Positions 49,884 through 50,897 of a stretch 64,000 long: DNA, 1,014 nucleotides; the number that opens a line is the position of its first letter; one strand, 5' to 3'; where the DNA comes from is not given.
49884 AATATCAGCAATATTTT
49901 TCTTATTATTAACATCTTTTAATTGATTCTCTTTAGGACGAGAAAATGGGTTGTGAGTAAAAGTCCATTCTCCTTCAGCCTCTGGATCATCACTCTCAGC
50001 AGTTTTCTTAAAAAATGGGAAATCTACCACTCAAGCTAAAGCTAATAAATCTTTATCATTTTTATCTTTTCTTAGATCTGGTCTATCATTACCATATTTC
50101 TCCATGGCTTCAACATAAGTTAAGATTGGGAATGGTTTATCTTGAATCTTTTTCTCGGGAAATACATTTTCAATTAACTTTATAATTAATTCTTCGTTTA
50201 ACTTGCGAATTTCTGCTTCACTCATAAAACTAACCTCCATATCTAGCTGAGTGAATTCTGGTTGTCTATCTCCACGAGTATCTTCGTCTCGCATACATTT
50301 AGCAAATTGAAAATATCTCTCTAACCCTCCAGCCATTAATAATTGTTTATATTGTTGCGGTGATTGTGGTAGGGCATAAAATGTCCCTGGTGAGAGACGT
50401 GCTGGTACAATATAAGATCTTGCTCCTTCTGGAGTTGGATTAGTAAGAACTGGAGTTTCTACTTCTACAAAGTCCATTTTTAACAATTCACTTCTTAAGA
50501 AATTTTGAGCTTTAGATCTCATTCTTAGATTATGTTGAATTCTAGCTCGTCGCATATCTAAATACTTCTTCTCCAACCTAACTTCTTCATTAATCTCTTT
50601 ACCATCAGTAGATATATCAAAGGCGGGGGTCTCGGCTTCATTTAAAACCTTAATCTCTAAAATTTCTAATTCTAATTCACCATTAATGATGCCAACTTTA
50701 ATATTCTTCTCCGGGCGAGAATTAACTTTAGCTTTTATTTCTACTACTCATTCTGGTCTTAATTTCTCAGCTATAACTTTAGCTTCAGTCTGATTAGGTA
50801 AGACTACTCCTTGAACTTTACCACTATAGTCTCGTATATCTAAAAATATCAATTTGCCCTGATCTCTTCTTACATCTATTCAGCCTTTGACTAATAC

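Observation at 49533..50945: UGA is a sense codon (best fit Trp) throughout the window, in a cell-walled bacterium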

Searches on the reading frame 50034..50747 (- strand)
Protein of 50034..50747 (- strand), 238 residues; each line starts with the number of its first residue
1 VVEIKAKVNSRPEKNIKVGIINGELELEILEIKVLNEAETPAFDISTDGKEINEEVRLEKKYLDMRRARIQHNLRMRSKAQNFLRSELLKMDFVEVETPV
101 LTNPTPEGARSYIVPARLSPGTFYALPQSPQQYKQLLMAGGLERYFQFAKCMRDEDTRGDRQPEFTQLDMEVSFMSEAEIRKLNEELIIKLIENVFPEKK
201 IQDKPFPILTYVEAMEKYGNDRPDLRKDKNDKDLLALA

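Call 67: find_homologous_proteins(query=window:50034-50747:-, max_evalue=1e-40)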
Query seq(238 aa) (238 aa): 6189 proteins with E <= 1e-40 among 8000 candidates; the best 120 are listed.
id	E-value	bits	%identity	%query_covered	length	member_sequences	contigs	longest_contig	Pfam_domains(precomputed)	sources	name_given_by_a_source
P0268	1.2e-113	396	78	94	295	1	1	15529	PF01336.32,PF00152.26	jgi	jgi:aspartyl-tRNA synthetase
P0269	1.0e-109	383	71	100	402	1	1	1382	PF00152.26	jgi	jgi:aspartyl-tRNA synthetase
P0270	3.9e-109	381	71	100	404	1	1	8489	PF00152.26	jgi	jgi:aspartyl-tRNA synthetase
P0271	1.1e-108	380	100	73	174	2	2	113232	PF00152.26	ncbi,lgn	-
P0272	1.3e-108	379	72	100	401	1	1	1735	PF00152.26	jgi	jgi:aspartyl-tRNA synthetase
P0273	7.3e-108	377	68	100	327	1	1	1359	PF01336.32,PF00152.26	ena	-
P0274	1.6e-105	369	68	100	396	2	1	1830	PF01336.32,PF00152.26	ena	-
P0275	1.8e-105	369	69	100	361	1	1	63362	PF01336.32,PF00152.26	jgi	jgi:aspartyl-tRNA synthetase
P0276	4.2e-105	368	66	100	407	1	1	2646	PF00152.26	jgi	jgi:aspartyl-tRNA synthetase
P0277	1.6e-103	363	64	100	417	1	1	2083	PF01336.32,PF00152.26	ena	-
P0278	1.0e-100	354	65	100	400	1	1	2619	PF01336.32,PF00152.26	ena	-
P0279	1.5e-99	350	66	100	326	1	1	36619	PF01336.32,PF00152.26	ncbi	ncbi:MAG: aspartate--tRNA ligase, partial [Candidatus Yonathbacteria bacterium RIFOXYC2_FULL_47_9]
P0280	2.2e-99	349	65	100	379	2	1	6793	PF01336.32,PF00152.26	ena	-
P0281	4.4e-99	348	65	100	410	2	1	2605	PF00152.26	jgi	jgi:aspartyl-tRNA synthetase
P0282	1.4e-98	347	64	100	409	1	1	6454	PF00152.26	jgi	-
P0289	5.6e-95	335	63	100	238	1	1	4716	PF00152.26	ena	-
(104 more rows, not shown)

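Call 68: find_encoding_contigs(protein=P0268, flank=10000, max_places=2)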
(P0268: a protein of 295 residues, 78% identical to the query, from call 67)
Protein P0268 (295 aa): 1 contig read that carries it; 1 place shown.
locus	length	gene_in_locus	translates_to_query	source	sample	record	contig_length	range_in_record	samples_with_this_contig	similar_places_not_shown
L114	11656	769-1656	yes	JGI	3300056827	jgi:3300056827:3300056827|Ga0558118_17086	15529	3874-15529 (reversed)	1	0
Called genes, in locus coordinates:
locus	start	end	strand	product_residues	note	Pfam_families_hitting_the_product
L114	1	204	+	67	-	?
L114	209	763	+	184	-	-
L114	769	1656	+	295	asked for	PF01336:tRNA_anti-codon, PF00152:tRNA-synt_2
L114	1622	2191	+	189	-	PF00152:tRNA-synt_2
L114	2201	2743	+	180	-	-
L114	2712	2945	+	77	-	-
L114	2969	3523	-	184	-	-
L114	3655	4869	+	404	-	PF01566:Nramp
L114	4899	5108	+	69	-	PF12844:HTH_19, PF13560:HTH_31 (weak), PF01381:HTH_3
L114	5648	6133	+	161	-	PF00085:Thioredoxin, PF13098:Thioredoxin_2 (weak)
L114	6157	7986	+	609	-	PF02683:DsbD_TM (weak), PF00578:AhpC-TSA, PF08534:Redoxin, PF13905:Thioredoxin_8, PF17991:Thioredoxin_10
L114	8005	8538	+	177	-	PF01625:PMSR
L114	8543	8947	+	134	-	PF01641:SelR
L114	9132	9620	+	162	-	PF00466:Ribosomal_L10, PF27436:RL10_C (weak)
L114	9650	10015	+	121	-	PF16320:Ribosomal_L12_N, PF00542:Ribosomal_L12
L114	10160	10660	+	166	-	-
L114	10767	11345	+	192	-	-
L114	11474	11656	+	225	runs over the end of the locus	PF05552:MS_channel_1st_1 (weak)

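Call 69: find_encoding_contigs(protein=P0270, flank=10000, max_places=2)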
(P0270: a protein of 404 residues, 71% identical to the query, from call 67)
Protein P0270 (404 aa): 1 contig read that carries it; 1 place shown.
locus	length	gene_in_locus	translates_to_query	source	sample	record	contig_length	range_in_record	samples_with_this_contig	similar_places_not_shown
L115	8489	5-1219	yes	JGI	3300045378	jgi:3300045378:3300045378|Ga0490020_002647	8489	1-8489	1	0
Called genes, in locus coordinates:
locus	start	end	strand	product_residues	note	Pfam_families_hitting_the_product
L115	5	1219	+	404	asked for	PF00152:tRNA-synt_2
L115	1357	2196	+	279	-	-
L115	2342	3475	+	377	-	PF00704:Glyco_hydro_18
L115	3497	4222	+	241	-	PF02616:SMC_ScpA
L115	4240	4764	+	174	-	PF04079:SMC_ScpB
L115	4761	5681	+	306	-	PF00768:Peptidase_S11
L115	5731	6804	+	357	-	PF00953:Glycos_transf_4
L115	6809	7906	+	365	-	PF01098:FTSW_RODA_SPOVE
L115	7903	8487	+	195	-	?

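Call 70: find_encoding_contigs(protein=P0289, flank=10000, max_places=3)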
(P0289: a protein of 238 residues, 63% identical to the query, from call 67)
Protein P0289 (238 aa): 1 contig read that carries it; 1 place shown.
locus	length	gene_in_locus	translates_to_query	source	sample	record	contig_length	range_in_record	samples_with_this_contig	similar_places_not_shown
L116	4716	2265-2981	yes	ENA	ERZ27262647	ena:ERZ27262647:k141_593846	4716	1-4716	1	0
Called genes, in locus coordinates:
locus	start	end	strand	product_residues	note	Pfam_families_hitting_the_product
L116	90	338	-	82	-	-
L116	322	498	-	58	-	PF08281:Sigma70_r4_2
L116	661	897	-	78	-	PF04542:Sigma70_r2 (weak)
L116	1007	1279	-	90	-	PF00216:Bac_DNA_binding, PF18291:HU-HIG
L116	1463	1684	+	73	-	PF00081:Sod_Fe_N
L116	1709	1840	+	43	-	PF02777:Sod_Fe_C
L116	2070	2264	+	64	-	PF01336:tRNA_anti-codon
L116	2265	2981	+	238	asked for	PF00152:tRNA-synt_2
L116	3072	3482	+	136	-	PF00152:tRNA-synt_2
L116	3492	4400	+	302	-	PF01149:Fapy_DNA_glyco, PF05833:NFACT_N (faint), PF06831:H2TH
